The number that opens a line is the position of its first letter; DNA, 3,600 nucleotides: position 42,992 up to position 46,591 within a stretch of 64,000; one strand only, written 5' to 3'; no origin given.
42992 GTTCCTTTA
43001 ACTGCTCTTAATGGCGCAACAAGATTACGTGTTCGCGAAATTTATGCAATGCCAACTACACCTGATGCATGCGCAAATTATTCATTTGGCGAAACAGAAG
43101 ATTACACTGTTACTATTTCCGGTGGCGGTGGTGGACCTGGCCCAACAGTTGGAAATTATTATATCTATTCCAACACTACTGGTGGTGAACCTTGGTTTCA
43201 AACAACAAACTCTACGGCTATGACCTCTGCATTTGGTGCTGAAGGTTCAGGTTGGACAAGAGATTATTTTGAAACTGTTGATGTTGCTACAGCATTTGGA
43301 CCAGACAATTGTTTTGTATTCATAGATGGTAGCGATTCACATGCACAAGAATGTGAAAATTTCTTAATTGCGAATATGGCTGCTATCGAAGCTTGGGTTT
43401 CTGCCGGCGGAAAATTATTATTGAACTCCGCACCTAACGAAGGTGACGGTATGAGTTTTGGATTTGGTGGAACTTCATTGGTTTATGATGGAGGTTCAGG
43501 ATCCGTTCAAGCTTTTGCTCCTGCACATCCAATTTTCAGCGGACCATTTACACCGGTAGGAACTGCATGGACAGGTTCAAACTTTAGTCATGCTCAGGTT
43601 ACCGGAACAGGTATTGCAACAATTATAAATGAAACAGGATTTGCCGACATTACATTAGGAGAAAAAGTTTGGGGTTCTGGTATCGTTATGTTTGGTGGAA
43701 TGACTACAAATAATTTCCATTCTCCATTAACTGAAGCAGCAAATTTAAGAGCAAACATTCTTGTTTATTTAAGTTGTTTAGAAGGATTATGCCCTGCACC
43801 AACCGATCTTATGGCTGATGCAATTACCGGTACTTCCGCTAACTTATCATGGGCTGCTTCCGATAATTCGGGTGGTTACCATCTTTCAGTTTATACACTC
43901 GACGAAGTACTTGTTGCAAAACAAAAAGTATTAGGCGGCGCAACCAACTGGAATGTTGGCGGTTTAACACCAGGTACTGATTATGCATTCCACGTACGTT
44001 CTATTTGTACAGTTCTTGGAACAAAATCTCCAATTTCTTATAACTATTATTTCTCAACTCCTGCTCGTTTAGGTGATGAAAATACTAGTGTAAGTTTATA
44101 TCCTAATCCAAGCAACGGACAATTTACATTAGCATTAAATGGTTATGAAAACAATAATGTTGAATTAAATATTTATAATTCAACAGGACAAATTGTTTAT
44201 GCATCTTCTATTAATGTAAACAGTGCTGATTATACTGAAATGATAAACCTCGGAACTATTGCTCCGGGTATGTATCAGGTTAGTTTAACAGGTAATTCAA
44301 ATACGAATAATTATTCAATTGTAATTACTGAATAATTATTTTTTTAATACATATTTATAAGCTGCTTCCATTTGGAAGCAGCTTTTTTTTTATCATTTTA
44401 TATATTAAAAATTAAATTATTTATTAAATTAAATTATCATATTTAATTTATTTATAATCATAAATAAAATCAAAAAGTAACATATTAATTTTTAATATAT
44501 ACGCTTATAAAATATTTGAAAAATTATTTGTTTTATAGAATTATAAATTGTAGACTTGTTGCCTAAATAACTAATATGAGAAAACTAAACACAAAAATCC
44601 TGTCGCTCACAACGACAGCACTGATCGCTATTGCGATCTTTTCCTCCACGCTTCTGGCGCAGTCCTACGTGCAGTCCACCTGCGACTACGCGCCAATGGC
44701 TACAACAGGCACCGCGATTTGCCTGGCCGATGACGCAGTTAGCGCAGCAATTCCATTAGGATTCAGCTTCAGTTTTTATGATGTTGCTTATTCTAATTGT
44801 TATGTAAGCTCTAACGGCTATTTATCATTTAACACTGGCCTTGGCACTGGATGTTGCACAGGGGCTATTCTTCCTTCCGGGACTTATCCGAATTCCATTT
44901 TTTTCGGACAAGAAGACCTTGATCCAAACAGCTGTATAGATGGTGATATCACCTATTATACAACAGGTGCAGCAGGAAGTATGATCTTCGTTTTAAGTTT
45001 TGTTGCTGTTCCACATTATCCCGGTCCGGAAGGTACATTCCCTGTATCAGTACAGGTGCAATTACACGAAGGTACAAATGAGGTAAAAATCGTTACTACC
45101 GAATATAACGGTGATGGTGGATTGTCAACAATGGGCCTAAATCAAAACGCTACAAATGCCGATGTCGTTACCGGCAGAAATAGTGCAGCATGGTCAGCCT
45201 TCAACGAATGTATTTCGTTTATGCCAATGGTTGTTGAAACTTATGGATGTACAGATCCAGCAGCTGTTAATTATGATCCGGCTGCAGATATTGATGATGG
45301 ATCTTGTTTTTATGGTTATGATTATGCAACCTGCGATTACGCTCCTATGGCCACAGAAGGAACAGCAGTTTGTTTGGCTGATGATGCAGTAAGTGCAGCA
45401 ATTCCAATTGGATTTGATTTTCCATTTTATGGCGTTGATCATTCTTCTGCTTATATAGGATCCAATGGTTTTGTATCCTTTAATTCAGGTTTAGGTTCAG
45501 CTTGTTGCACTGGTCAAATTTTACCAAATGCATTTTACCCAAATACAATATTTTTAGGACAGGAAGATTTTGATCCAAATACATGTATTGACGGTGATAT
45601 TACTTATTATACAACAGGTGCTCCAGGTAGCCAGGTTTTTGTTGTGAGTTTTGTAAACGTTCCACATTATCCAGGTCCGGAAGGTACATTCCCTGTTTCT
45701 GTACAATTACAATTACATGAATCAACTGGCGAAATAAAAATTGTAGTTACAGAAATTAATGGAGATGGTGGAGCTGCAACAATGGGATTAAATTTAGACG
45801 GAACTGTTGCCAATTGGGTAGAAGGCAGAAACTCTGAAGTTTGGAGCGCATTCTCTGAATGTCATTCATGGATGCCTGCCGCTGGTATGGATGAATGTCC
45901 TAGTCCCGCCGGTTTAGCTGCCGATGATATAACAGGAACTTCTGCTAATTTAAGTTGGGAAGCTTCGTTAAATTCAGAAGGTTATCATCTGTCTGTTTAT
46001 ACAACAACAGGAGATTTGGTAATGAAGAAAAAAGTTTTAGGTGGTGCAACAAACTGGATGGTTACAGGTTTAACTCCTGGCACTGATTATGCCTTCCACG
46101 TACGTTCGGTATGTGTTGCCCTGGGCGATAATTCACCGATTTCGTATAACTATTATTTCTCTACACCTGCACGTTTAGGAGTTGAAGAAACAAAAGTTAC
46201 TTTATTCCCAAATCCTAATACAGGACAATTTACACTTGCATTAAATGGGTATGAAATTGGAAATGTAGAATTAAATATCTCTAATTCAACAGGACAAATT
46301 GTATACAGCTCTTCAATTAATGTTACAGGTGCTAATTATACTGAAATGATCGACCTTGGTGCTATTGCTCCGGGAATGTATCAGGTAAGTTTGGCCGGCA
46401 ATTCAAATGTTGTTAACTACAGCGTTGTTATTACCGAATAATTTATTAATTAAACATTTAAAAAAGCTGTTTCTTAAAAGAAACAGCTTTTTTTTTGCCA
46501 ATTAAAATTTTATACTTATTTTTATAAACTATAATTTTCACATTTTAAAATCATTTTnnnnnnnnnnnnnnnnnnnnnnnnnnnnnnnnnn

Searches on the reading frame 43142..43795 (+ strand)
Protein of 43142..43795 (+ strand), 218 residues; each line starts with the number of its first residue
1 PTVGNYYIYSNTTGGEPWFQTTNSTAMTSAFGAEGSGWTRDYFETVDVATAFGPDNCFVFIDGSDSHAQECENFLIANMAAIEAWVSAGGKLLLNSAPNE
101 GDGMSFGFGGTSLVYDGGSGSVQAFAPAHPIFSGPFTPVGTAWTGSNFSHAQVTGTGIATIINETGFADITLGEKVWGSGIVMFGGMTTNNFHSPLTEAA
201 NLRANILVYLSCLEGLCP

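Call 15: find_homologous_proteins(query=window:43142-43795:+, max_evalue=0.001)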
Query seq(218 aa) (218 aa): 62 proteins with E <= 0.001 among 348 candidates.
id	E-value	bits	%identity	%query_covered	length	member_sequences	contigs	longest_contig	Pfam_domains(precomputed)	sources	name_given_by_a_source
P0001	9.8e-64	233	56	94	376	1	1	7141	-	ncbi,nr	ncbi:MAG: hypothetical protein H7Y00_12635 [Fimbriimonadaceae bacterium]|nr:hypothetical protein [Ch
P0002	2.2e-61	225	57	94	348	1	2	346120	PF18962.8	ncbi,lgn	-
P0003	1.2e-60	223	71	66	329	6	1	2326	PF18962.8,PF00041.28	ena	-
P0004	4.9e-59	218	54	93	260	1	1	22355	-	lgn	-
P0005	1.9e-56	209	51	95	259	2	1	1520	PF07589.17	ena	-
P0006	6.2e-55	204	51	92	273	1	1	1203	-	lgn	-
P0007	2.7e-52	196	53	92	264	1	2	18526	PF07589.17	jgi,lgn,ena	-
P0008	2.8e-52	196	52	92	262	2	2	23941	PF07589.17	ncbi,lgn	-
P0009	2.3e-51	193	67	61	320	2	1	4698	PF18962.8,PF00041.28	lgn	-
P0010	2.2e-50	189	49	93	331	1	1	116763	-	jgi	jgi:hypothetical protein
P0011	3.4e-50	189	48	92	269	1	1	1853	PF07589.17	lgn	-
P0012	4.6e-50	188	51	89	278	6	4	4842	-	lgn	-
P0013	5.2e-49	185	47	95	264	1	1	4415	-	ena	-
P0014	8.7e-49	184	52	93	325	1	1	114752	-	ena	-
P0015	1.3e-48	184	49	93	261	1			PF07589.17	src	-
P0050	1.7e-38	151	43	89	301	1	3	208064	-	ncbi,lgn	-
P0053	1.1e-35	141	45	92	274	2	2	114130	-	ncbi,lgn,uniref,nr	ncbi:PEP-CTERM sorting domain-containing protein [Nostoc sp. 106C]|uniref:PEP-CTERM sorting domain-c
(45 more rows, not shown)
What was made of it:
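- Several carry PEP-CTERM, IPTL-CTERM or T9SS tags, and named ones come from Nostoc and a Thermoanaerobaculia MAG (call 15). B occurs as the sole domain of secreted proteins with three different sorting tags, so it is functional on its own (call 15).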

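Call 29: predict_structure(alignment_id=A2)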
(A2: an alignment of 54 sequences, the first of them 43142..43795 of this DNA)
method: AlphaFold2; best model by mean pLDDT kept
length: 218 residues; sequences in the alignment: 54
mean_pLDDT: 93.0   pTM: 0.91
mean pLDDT of the five models: 93.0, 92.2, 92.0, 91.8, 91.2
residues with pLDDT >= 90: 188; 70-90: 19; 50-70: 8; < 50: 3
segments of 3 or more residues with pLDDT < 50: none
pLDDT, mean of each block of 10 residues (from residue 1): 69 91 97 94 95 94 91 97 97 90 92 95 97 97 96 97 97 98 97 98 97 64
secondary structure, 60 per line:
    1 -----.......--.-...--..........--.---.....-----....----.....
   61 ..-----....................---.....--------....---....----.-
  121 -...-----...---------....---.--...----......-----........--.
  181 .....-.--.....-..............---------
elements in order: E6-12 H22-31 E38-42 H48-51 E56-62 H68-87 E91-95 E104-107 E111-114 E122-124 E142-145 E152-154 E159-164 E170-177 E180-185 H196-209
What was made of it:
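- On Class I glutamine amidotransferase-like fold, module B: The model has pLDDT 93 and pTM 0.91 (call 29). I placed the elbow after strand 91-95 of the model (call 29).
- AlphaFold2 pLDDT 93 (call 29).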

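Call 33: fold_search(model_id=the predicted structure, library=pdb)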
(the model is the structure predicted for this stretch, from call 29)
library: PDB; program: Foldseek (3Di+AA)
matches with E <= 10: 538; with E <= 0.001: 87
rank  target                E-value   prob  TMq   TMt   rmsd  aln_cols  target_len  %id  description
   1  7vkw_A                6.7e-08  1.00  0.51  0.18   6.6       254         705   13  The apo structure of beta-1,2-glucosyltransferase from Ignavibacterium album (released 2022-03-09)
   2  7vkz_A                8.1e-08  1.00  0.53  0.19   6.0       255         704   13  The complex structure of beta-1,2-glucosyltransferase from Ignavibacterium album with 1-Deoxynojirimycin (released 2022-03-09)
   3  7x87_B                8.1e-08  1.00  0.52  0.19   5.7       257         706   12  The complex structure of beta-1,2-glucosyltransferase from Ignavibacterium album with sophotetraose observed as sophor (released 2022-04-20)
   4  7x87_A                1.0e-07  1.00  0.51  0.18   6.7       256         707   13  The complex structure of beta-1,2-glucosyltransferase from Ignavibacterium album with sophotetraose observed as sophor (released 2022-04-20)
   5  7vkw_B                1.3e-07  1.00  0.52  0.19   6.1       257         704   12  The apo structure of beta-1,2-glucosyltransferase from Ignavibacterium album (released 2022-03-09)
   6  7vl3_A                1.5e-07  1.00  0.51  0.18   6.7       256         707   12  The complex structure of beta-1,2-glucosyltransferase from Ignavibacterium album with phenyl alpha-D-glucoside (released 2022-03-09)
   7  7vky_A                1.6e-07  1.00  0.51  0.19   6.1       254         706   12  The complex structure of beta-1,2-glucosyltransferase from Ignavibacterium album with sophorose (released 2022-03-09)
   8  7vky_B                1.7e-07  1.00  0.52  0.19   6.1       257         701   13  The complex structure of beta-1,2-glucosyltransferase from Ignavibacterium album with sophorose (released 2022-03-09)
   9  7vl2_B                2.2e-07  1.00  0.53  0.19   5.6       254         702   12  The complex structure of beta-1,2-glucosyltransferase from Ignavibacterium album with ethyl alpha-D-Glucoside (released 2022-03-09)
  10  7vkx_A                2.2e-07  1.00  0.53  0.19   6.0       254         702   13  The complex structure of beta-1,2-glucosyltransferase from Ignavibacterium album with glucose (released 2022-03-09)
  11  5xb7_E                5.5e-07  1.00  0.56  0.21   5.8       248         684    9  GH42 alpha-L-arabinopyranosidase from Bifidobacterium animalis subsp. lactis Bl-04 (released 2017-11-01)
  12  7vl0_B                5.5e-07  1.00  0.53  0.19   5.6       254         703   13  The complex structure of beta-1,2-glucosyltransferase from Ignavibacterium album with p-nitrophenyl-alpha-D-glucopyran (released 2022-03-09)
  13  7vkz_B                9.7e-07  1.00  0.54  0.19   5.6       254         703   13  The complex structure of beta-1,2-glucosyltransferase from Ignavibacterium album with 1-Deoxynojirimycin (released 2022-03-09)
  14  5e9a_A                1.0e-06  1.00  0.55  0.20   6.3       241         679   10  Crystal structure analysis of the cold-adamped beta-galactosidase from Rahnella sp. R3 (released 2016-10-26)
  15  5e9a_B                1.3e-06  1.00  0.53  0.20   6.4       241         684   13  Crystal structure analysis of the cold-adamped beta-galactosidase from Rahnella sp. R3 (released 2016-10-26)
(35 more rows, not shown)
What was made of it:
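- On Class I glutamine amidotransferase-like fold, module B: They are the middle domains of GH42, GH164 and related glycosidases, and the ADC-synthase amidotransferase domain (call 33).
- Foldseek matches the GH42-type amidotransferase-like domain at E = 7e-8, TM 0.5-0.58 (call 33). Its fold belongs to the amidotransferase-like class, which includes hydrolases (call 33).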

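Call 68: find_encoding_contigs(protein=P0053, flank=6000, max_places=2)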
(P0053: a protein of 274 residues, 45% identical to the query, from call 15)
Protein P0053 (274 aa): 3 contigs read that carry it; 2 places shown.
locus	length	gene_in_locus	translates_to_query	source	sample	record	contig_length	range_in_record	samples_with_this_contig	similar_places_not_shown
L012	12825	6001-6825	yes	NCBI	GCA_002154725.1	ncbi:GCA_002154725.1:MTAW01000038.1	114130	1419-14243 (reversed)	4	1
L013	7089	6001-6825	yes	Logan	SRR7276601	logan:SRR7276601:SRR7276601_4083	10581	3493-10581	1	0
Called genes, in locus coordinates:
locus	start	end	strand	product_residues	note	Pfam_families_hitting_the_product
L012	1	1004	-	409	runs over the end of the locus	PF00440:TetR_N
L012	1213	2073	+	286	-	PF00487:FA_desaturase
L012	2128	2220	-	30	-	PF01035:DNA_binding_1 (weak)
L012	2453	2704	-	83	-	PF02870:Methyltransf_1N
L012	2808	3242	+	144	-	-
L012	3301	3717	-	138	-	PF01844:HNH, PF14279:HNH_5 (weak)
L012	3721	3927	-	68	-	-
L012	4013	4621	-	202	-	-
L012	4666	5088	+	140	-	PF05685:Uma2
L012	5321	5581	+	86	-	PF03060:NMO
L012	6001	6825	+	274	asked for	-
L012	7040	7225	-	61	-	-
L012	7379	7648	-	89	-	-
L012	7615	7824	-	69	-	PF08282:Hydrolase_3 (weak)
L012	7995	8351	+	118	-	PF04299:FMN_bind_2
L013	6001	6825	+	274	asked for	-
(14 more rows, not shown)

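Call 69: find_encoding_contigs(protein=P0010, flank=8000, max_places=2)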
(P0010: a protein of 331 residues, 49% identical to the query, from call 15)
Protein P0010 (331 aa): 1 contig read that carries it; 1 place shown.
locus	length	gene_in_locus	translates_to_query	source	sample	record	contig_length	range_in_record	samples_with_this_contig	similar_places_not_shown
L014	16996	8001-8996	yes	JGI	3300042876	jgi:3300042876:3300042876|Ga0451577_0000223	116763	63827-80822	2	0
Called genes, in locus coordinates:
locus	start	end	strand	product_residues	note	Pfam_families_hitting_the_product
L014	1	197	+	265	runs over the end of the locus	PF01746:tRNA_m1G_MT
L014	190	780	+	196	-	PF09936:Methyltrn_RNA_4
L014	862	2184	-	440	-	PF03781:FGE-sulfatase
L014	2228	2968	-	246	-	-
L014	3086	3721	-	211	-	-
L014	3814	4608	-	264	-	-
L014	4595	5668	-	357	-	-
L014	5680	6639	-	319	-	-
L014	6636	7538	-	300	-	PF24521:Ank_KRIT1 (weak), PF00023:Ank (faint), PF12796:Ank_2, PF13637:Ank_4 (weak), PF13606:Ank_3 (faint), PF12796:Ank_2, PF13857:Ank_5 (weak)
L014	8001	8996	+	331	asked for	-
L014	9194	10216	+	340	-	-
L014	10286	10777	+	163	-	PF01245:Ribosomal_L19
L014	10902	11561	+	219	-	PF01351:RNase_HII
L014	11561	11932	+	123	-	PF08378:NERD, PF02021:UPF0102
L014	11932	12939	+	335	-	PF04166:PdxA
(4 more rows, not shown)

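Call 70: find_encoding_contigs(protein=P0050, flank=6000, max_places=2)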
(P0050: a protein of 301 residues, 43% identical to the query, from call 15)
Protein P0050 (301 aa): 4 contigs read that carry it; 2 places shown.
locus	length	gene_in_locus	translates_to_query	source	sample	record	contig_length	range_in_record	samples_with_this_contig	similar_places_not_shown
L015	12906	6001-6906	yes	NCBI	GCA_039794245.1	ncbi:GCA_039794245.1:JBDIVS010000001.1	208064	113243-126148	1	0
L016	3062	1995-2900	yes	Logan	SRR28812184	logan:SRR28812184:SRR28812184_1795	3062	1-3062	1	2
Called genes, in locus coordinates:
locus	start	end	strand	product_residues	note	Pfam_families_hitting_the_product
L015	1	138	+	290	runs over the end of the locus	PF00005:ABC_tran, PF13304:AAA_21 (weak)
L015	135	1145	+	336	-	-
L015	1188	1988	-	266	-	PF03853:YjeF_N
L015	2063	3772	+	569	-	PF19576:Acyltransf_2, PF01553:Acyltransferase, PF13444:Acetyltransf_5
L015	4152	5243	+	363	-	PF00561:Abhydrolase_1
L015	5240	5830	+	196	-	PF05995:CDO_I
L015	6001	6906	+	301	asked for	-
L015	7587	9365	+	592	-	PF13522:GATase_6, PF13537:GATase_7, PF00733:Asn_synthase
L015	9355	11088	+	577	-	PF00583:Acetyltransf_1, PF13508:Acetyltransf_7 (weak), PF08445:FR47 (weak), PF07478:Dala_Dala_lig_C (faint), PF08443:RimK (faint), PF14397:ATPgrasp_ST (faint)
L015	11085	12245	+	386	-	PF05343:Peptidase_M42, PF01546:Peptidase_M20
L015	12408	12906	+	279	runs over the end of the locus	PF00497:SBP_bac_3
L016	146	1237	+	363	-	PF00561:Abhydrolase_1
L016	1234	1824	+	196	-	PF05995:CDO_I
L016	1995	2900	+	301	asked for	-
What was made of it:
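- Tried and rejected: Genomic context of stand-alone module B genes (calls 68-70).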

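Call 77: search_protein_families(library=pfam, proteins=[P0001], max_evalue=1)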
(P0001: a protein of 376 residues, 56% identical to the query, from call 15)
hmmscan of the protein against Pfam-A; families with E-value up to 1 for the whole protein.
P0001 (376 aa): 0 families

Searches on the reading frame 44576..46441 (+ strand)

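Call 3: search_protein_families(library=pfam, proteins=[window:44576-46441:+], max_evalue=0.1)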
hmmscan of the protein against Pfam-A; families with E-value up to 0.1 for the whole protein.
window:44576-46441:+ (621 aa): 4 families
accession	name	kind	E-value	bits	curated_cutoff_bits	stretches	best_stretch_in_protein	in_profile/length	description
PF00041.27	fn3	-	5.5e-10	39.8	25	1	443-515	2-72/84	Fibronectin type III domain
PF18962.6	Por_Secre_tail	-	8.2e-10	39.3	27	1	543-613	1-69/75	Secretion system C-terminal sorting domain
PF11589.14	DUF3244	-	0.00094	19.6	25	1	562-615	40-92/96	Domain of unknown function (DUF3244)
PF16656.11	Pur_ac_phosph_N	-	0.084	13.9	30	0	455-512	13-81/93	Purple acid Phosphatase, N-terminal domain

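Call 4: search_protein_families(library=ncbifam, proteins=[window:44576-46441:+], max_evalue=0.1)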
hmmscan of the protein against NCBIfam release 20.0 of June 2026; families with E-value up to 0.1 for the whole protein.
window:44576-46441:+ (621 aa): 3 families
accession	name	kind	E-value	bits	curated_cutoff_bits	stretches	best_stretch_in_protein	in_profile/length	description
NF038113.1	T9SSA_dep_M36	equivalog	8.1e-06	24.3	885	1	536-619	788-868/869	T9SS-dependent M36 family metallopeptidase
TIGR04183.1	Por_Secre_tail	domain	1e-05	25.4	23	1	543-619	1-71/72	T9SS type A sorting domain-containing protein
TIGR01762.1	chlorin-enz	subfamily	0.0014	18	226.3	0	143-254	94-196/288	chlorinating enzyme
